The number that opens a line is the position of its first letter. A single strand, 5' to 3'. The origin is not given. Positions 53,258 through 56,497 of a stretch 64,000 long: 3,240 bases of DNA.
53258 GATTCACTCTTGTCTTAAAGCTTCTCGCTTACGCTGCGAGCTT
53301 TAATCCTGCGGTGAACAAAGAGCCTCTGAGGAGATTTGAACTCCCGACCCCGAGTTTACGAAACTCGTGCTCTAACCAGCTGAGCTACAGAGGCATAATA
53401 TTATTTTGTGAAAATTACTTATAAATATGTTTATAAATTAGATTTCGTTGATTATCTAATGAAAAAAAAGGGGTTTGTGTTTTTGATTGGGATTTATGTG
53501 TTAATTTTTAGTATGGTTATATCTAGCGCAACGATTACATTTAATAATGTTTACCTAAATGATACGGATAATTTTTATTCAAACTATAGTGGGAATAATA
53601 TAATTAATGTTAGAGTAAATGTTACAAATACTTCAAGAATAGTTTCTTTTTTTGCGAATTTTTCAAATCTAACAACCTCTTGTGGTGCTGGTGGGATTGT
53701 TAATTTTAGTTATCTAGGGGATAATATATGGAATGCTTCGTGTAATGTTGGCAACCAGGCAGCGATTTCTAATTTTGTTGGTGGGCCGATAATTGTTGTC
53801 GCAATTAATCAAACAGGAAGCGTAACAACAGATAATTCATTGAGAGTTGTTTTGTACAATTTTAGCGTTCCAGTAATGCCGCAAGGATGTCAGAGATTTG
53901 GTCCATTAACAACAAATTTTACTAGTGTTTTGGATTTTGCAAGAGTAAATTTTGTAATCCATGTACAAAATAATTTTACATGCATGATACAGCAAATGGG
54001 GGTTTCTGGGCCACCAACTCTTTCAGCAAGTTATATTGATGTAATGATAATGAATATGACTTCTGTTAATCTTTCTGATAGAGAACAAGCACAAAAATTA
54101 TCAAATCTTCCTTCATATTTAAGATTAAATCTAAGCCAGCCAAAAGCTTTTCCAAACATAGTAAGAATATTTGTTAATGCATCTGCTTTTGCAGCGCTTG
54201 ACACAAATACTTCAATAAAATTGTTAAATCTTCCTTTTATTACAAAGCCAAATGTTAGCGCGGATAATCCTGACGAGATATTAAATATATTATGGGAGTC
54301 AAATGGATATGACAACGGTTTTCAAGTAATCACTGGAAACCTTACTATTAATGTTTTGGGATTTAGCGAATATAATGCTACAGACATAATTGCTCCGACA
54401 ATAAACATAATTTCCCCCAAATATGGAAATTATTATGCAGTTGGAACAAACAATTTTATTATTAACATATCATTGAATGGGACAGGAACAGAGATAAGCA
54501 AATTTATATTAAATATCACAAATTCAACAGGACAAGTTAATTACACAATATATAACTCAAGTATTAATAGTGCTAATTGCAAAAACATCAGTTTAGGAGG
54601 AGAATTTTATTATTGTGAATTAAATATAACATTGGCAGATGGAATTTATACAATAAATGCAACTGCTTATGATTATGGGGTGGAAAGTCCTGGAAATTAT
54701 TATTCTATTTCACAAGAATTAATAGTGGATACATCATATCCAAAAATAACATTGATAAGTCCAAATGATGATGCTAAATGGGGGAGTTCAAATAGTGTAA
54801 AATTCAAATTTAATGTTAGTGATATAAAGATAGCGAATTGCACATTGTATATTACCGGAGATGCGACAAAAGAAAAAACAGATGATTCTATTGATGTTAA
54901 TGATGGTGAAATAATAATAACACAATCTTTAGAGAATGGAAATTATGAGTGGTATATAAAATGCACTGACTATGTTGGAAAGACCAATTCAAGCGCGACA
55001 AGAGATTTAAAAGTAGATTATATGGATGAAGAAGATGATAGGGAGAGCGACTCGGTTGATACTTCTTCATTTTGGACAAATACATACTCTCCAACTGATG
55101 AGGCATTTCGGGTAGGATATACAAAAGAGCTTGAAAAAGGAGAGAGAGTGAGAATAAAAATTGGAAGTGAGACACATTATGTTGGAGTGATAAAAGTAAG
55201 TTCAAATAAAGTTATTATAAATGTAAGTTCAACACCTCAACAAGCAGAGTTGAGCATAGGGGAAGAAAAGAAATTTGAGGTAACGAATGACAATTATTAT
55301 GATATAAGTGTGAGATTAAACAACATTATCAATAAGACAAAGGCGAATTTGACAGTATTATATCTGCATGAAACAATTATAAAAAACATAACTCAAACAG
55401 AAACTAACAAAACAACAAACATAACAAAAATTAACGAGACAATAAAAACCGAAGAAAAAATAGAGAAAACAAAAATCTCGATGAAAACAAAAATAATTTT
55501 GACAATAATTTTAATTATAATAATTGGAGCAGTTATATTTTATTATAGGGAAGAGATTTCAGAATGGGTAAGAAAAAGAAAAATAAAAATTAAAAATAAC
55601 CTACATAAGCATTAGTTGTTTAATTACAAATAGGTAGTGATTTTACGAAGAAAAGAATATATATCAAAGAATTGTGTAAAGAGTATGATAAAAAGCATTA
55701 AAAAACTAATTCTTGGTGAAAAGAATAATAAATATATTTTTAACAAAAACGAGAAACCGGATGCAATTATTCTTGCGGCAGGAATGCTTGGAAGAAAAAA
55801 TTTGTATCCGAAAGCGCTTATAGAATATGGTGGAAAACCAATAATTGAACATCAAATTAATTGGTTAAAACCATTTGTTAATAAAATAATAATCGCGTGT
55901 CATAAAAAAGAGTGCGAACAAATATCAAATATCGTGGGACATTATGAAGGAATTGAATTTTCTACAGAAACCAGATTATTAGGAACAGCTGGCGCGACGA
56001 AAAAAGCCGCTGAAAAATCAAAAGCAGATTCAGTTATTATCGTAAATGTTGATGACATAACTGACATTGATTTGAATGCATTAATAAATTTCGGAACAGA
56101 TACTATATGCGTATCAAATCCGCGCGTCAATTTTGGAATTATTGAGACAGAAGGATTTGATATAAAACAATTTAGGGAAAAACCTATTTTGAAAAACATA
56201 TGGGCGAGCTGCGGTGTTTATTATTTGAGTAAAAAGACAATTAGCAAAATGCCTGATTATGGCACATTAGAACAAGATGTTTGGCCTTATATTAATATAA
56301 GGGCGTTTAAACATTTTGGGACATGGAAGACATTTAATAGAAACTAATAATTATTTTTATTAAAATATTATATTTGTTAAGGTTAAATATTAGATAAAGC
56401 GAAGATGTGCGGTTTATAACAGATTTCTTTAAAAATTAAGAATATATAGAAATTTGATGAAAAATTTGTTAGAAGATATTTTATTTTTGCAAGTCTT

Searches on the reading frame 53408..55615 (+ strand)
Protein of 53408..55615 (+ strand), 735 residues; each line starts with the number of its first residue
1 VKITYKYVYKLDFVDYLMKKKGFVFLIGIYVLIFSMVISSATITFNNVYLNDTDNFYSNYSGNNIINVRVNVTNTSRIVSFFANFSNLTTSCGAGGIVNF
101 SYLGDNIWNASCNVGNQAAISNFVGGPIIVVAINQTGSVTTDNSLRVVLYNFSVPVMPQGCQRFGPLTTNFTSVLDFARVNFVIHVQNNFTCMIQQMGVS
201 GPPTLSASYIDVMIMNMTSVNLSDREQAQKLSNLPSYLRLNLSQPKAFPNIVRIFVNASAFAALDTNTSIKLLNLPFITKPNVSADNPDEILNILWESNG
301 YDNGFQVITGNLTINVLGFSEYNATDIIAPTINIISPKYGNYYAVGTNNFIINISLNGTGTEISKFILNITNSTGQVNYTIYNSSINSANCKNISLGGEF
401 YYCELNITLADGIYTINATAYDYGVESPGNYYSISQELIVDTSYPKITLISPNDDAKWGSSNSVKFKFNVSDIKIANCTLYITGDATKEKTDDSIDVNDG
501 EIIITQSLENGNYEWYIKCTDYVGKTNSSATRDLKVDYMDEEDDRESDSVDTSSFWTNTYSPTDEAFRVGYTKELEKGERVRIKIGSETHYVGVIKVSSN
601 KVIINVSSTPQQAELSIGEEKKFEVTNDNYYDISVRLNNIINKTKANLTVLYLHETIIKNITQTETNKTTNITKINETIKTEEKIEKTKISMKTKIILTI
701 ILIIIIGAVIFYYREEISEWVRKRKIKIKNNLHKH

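Call 26: search_protein_families(library=pfam, proteins=[window:53408-55615:+], max_evalue=0.001)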
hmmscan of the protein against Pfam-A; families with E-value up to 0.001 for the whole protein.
window:53408-55615:+ (735 aa): 1 family
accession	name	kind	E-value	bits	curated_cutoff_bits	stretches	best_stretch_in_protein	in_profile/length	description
PF19077.6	Big_13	-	6.5e-05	23.8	27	1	462-537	25-101/102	Bacterial Ig-like domain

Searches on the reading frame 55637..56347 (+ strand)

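Call 26: search_protein_families(library=pfam, proteins=[window:55637-56347:+], max_evalue=0.001)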
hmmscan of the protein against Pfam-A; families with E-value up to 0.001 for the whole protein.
window:55637-56347:+ (236 aa): 3 families
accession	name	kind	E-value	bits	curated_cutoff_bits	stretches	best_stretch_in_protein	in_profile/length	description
PF00483.29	NTP_transferase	-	1.8e-11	44.5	21.2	1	55-204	19-187/245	Nucleotidyl transferase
PF12804.13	NTP_transf_3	-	1.9e-09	38.4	27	1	43-139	1-95/160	MobA-like NTP transferase domain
PF01128.25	IspD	-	0.00019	21.7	27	1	43-102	3-65/221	2-C-methyl-D-erythritol 4-phosphate cytidylyltransferase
